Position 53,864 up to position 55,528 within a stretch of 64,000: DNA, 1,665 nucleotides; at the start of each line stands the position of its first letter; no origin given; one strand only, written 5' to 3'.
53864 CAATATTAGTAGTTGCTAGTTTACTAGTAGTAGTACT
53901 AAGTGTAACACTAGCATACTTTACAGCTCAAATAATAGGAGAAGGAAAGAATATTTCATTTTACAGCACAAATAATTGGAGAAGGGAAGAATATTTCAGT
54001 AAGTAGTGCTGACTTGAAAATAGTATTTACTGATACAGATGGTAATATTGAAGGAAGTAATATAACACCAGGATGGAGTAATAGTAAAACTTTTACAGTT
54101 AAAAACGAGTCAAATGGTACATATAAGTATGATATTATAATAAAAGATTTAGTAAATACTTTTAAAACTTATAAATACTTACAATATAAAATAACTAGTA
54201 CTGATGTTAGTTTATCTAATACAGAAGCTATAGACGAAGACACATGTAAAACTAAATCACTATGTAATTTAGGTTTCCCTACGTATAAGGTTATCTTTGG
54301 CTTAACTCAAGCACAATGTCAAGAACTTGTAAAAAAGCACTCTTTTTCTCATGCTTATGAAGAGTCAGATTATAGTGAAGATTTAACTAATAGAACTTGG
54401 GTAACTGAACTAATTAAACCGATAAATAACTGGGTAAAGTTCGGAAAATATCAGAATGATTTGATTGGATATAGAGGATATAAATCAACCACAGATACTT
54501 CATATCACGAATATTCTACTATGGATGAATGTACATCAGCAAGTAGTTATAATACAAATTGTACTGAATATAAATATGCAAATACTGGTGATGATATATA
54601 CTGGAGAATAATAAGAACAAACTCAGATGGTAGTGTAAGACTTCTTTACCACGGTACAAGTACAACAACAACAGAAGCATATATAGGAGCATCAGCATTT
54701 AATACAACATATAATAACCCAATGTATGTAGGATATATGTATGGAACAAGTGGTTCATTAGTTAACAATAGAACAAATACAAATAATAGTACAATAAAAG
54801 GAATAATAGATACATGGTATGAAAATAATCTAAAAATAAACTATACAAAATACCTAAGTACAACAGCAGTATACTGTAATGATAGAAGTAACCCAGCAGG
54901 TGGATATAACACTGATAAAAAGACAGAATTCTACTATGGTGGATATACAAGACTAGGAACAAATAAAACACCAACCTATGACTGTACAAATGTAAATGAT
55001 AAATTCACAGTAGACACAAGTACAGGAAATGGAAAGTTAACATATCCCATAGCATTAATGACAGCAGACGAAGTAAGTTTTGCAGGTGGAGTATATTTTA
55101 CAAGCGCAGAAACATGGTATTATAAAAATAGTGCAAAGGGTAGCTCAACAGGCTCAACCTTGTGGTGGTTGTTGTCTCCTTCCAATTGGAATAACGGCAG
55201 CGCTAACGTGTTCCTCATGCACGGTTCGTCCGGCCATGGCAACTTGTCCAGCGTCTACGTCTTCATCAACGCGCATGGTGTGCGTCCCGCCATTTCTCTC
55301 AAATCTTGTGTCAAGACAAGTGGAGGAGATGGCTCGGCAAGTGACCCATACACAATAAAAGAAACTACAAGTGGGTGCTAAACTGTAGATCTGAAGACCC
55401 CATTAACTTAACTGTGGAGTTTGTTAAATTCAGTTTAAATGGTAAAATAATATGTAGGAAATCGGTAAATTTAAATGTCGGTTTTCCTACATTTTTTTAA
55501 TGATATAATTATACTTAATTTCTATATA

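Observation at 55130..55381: Sharp GC-rich block confined to the DUF6273-like 3' end of the tasA-like gene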

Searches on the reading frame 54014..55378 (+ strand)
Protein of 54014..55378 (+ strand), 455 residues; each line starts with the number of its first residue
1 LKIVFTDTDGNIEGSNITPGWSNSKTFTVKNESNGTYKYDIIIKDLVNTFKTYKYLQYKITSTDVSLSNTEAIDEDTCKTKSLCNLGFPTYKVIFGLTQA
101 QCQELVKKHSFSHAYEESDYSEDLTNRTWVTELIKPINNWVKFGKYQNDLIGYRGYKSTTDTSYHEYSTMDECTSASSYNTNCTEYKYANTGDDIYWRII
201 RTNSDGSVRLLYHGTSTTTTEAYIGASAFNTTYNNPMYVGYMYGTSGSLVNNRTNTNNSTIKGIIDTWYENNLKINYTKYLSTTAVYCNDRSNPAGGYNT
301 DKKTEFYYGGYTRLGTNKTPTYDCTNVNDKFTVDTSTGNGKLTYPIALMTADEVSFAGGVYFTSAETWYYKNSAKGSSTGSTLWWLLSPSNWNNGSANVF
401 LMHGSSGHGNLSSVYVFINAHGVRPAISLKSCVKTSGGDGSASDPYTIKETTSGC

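Call 9: search_protein_families(library=pfam, proteins=[window:54014-55378:+], max_evalue=0.1)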
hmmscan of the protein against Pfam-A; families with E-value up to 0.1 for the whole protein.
window:54014-55378:+ (455 aa): 0 families

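Call 13: find_homologous_proteins(query=window:54014-55378:+)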
Query window:54014-55378:+ (455 aa): 6709 proteins with E <= 0.001 among 8000 candidates; the best 120 are listed.
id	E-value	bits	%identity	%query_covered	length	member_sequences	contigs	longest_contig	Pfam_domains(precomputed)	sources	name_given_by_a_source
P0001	0.0e+0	1022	99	100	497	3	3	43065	-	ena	-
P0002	6.0e-279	943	95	87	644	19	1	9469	-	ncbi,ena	-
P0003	9.4e-261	883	89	85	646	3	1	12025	-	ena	-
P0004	6.3e-258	874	91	86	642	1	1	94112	-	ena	-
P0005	2.4e-216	737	76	86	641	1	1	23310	PF19789.7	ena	-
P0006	1.9e-213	728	76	86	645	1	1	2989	-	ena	-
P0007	1.0e-212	725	77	86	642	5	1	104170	-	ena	-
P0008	5.6e-212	723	75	86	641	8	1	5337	-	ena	-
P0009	9.0e-210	715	74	87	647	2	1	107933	-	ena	-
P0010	1.2e-209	715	77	85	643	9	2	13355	-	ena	-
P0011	2.8e-209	714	76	85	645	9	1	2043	-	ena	-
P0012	1.8e-208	711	91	70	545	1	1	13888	-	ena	-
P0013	2.5e-208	711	74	86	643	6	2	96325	-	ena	-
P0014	9.0e-208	709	74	86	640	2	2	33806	-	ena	-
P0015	3.6e-207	707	74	86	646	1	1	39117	-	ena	-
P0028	2.1e-204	698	74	86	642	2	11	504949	-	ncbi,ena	-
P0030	2.4e-203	694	73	87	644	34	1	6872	-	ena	-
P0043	4.8e-170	584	43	98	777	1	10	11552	-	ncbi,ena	-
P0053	7.7e-154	531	-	-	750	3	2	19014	PF19789.7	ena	-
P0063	2.8e-150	519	-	-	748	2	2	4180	PF19789.7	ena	-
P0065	7.6e-150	518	59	100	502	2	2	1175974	PF19789.7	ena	-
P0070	2.8e-149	516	60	100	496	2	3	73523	PF19789.7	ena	-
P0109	2.0e-145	503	58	100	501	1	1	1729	PF19789.7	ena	-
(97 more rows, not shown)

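Call 17: find_encoding_contigs(protein=P0001, flank=10000, max_places=3)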
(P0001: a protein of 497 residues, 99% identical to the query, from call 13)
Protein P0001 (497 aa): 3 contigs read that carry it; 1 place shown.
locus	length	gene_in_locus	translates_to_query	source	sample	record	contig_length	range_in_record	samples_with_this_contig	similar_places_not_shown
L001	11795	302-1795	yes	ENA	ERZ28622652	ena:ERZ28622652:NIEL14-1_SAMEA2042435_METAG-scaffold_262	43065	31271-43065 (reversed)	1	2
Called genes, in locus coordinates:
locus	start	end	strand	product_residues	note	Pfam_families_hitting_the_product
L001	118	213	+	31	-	-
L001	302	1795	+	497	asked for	-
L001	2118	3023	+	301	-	PF00318:Ribosomal_S2, PF07498:Rho_N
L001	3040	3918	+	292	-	PF25025:EF-Ts_N (faint), PF00889:EF_TS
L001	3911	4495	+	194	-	-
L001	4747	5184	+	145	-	PF02381:MraZ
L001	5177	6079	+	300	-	PF01795:Methyltransf_5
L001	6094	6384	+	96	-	-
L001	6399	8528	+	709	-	PF03717:PBP_dimer, PF00905:Transpeptidase, PF03793:PASTA (weak)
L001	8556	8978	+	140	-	PF10747:SirA (weak)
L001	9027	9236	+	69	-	-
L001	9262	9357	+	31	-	-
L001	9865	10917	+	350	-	PF03033:Glyco_transf_28, PF04101:Glyco_tran_28_C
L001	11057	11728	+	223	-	PF08478:POTRA_1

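Call 18: find_encoding_contigs(protein=P0028, flank=10000, max_places=3)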
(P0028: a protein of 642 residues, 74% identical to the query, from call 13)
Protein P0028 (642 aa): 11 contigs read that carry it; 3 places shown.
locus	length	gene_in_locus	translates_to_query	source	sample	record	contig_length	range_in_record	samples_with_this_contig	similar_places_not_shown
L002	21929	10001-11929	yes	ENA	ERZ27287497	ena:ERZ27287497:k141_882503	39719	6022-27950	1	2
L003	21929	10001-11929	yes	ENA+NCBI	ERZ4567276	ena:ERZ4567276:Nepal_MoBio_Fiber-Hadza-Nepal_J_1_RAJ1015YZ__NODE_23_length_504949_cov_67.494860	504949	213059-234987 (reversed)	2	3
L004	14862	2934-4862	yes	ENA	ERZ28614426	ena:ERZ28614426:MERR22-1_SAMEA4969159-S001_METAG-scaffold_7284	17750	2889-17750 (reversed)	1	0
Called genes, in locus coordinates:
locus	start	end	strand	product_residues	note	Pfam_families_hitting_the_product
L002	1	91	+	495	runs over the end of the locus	-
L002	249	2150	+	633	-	PF02518:HATPase_c, PF00204:DNA_gyraseB, PF01751:Toprim, PF00986:DNA_gyraseB_C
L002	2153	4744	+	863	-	PF00521:DNA_topoisoIV, PF03989:DNA_gyraseA_C (weak)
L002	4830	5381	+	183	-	-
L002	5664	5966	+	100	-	PF00829:Ribosomal_L21p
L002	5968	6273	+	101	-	PF04327:Peptidase_Prp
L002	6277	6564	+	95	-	PF01016:Ribosomal_L27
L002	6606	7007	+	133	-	-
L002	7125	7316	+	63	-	-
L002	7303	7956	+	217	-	PF02661:Fic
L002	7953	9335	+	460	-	PF01336:tRNA_anti-codon, PF00152:tRNA-synt_2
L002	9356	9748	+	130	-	-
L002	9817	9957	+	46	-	-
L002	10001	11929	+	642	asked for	-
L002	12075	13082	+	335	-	PF01628:HrcA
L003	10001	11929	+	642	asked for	-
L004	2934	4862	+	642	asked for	-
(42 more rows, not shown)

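Call 19: find_encoding_contigs(protein=P0007, flank=10000, max_places=2)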
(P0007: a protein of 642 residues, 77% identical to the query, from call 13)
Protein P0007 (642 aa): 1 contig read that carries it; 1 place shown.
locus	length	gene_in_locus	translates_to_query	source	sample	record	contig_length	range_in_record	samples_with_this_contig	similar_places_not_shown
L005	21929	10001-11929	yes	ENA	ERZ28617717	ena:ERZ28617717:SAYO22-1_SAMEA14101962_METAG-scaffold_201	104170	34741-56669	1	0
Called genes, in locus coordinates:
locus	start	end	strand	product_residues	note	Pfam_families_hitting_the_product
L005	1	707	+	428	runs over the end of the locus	PF01018:GTP1_OBG, PF01926:MMR_HSR1, PF02421:FeoB_N, PF04670:Gtr1_RagA (weak), PF09269:DUF1967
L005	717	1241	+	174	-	PF00702:Hydrolase, PF09419:PGP_phosphatase (faint), PF13419:HAD_2 (faint), PF13242:Hydrolase_like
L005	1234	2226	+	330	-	PF00350:Dynamin_N (faint), PF03193:RsgA_GTPase, PF01926:MMR_HSR1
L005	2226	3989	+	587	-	PF02518:HATPase_c (weak), PF13589:HATPase_c_3, PF01119:DNA_mis_repair, PF08676:MutL_C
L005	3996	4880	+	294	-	PF01745:IPT, PF01715:IPPT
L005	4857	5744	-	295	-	PF01841:Transglut_core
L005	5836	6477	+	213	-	-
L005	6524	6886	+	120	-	PF00763:THF_DHG_CYH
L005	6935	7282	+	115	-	PF02882:THF_DHG_CYH_C (weak)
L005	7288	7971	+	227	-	PF06541:ABC_trans_CmpB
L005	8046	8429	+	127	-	PF04472:SepF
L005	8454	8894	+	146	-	PF05103:DivIVA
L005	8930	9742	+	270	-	PF21088:MS_channel_1st, PF00924:MS_channel_2nd, PF21082:MS_channel_3rd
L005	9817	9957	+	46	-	-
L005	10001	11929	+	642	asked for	-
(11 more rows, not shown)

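Call 44: search_protein_families(library=ncbifam, proteins=[window:54014-55378:+, P0001], max_evalue=0.01)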
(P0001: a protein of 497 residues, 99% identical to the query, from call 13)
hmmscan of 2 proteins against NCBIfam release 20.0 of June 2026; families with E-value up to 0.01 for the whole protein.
window:54014-55378:+ (455 aa): 0 families

P0001 (497 aa): 0 families

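Call 47: find_encoding_contigs(protein=P0004, flank=10000, max_places=2)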
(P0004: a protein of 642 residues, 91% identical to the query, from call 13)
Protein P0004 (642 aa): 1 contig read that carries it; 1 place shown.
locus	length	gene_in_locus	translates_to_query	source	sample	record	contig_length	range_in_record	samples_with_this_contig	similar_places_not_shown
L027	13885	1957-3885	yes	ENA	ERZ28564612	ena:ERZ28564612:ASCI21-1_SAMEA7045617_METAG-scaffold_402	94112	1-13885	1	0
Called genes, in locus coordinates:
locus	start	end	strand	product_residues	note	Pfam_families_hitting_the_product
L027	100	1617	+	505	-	-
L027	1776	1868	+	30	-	-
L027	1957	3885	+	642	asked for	-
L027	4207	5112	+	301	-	PF00318:Ribosomal_S2, PF07498:Rho_N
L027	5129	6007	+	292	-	PF25025:EF-Ts_N (faint), PF00889:EF_TS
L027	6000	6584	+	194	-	-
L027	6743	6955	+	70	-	-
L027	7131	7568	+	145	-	PF02381:MraZ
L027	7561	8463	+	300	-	PF01795:Methyltransf_5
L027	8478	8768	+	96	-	-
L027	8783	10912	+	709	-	PF03717:PBP_dimer, PF00905:Transpeptidase, PF03793:PASTA (weak)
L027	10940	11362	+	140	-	PF10747:SirA (weak)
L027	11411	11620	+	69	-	-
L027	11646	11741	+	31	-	-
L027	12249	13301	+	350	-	PF03033:Glyco_transf_28, PF04101:Glyco_tran_28_C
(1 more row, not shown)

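Call 48: find_encoding_contigs(protein=P0002, flank=10000, max_places=2)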
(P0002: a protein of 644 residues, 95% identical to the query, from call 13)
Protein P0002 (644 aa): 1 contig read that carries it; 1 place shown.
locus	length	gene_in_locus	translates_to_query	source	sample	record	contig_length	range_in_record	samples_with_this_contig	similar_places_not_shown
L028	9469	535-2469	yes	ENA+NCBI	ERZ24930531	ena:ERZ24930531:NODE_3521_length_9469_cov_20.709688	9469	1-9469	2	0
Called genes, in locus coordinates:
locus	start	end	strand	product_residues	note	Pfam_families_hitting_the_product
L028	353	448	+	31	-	-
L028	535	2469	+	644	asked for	-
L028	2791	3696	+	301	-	PF00318:Ribosomal_S2, PF07498:Rho_N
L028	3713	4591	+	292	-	PF25025:EF-Ts_N (faint), PF00889:EF_TS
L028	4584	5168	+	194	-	-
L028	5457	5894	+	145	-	PF02381:MraZ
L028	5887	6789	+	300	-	PF01795:Methyltransf_5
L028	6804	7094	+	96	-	-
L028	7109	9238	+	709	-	PF03717:PBP_dimer, PF00905:Transpeptidase, PF03793:PASTA (weak)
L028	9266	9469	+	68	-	?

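Call 49: find_encoding_contigs(protein=P0003, flank=10000, max_places=2)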
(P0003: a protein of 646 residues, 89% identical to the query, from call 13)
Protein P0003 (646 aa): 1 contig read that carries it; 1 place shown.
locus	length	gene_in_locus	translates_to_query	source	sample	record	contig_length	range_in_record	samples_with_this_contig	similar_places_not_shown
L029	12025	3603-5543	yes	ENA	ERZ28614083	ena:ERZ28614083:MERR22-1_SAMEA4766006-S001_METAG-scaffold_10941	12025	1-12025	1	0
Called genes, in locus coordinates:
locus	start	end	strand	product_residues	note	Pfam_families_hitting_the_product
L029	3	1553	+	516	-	?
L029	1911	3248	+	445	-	PF05598:DUF772, PF01609:DDE_Tnp_1, PF13751:DDE_Tnp_1_6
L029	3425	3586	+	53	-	-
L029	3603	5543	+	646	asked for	-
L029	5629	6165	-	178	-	-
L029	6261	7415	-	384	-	PF01609:DDE_Tnp_1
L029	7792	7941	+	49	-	-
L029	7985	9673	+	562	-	-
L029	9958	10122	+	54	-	-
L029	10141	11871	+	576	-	-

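Call 62: list_cluster_members(proteins=[P0001, P0002, P0003, P0030, P0010])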
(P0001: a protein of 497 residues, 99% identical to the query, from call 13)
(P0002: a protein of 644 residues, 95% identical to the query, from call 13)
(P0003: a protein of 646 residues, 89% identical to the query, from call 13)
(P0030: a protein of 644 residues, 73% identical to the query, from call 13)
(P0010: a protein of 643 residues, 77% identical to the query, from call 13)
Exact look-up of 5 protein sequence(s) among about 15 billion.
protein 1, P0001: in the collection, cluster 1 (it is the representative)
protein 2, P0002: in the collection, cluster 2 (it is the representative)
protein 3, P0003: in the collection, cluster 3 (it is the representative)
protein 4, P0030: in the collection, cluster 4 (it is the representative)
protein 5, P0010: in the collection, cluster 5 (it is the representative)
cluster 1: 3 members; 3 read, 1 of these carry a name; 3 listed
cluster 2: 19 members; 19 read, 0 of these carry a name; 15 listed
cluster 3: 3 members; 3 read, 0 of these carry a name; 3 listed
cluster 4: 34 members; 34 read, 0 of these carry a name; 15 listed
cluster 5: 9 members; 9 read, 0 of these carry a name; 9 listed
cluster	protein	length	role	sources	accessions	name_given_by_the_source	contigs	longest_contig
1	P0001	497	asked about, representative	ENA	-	-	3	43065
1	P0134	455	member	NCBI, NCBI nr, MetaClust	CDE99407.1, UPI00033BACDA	unknown [Clostridium sp. CAG:628] | status=active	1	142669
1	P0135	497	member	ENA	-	-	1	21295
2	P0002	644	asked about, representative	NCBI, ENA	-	-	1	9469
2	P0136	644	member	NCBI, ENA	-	-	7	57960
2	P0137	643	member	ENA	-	-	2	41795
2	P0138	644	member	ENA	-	-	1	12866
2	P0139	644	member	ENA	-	-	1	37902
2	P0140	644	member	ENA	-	-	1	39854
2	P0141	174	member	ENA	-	-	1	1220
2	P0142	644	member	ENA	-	-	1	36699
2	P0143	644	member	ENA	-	-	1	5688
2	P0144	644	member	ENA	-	-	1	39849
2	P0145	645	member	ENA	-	-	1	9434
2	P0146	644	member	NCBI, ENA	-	-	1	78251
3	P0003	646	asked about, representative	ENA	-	-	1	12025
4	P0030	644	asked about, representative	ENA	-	-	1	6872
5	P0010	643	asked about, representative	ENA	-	-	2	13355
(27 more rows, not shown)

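Call 63: predict_structure(alignment_id=A5)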
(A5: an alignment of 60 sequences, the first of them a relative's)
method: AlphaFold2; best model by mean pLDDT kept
length: 497 residues; sequences in the alignment: 60
mean_pLDDT: 61.9   pTM: 0.59
mean pLDDT of the five models: 61.9, 54.7, 54.2, 51.1, 48.6
residues with pLDDT >= 90: 12; 70-90: 190; 50-70: 144; < 50: 151
segments of 3 or more residues with pLDDT < 50: 1-48, 51-71, 77-122, 164-178, 286-297, 336-338, 415-418
pLDDT, mean of each block of 10 residues (from residue 1): 46 37 27 33 45 37 39 47 32 25 28 35 55 55 66 58 46 43 89 74 65 77 72 90 79 86 80 67 49 45 83 88 80 55 66 71 67 67 71 79 70 52 76 80 75 80 86 73 84 62
secondary structure, 60 per line:
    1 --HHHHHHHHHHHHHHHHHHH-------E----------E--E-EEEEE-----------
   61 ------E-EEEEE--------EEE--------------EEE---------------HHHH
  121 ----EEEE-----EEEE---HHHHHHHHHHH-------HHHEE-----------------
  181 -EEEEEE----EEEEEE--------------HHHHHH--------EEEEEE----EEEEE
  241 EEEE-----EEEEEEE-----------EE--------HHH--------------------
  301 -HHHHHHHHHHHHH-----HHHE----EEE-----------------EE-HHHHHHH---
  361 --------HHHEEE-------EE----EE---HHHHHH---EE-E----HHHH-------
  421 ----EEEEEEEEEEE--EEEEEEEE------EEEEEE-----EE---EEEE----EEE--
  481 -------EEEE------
elements in order: H3-21 E45-49 E69-73 E82-84 E99-101 H117-120 E125-128 E134-137 H141-151 E182-187 E192-197 H212-217 E226-231 E236-244 E250-256 H302-314 E328-330 H351-357 E372-374 H393-398 H410-413 E425-435 E438-445 E452-457 E468-471 E476-478 E488-491
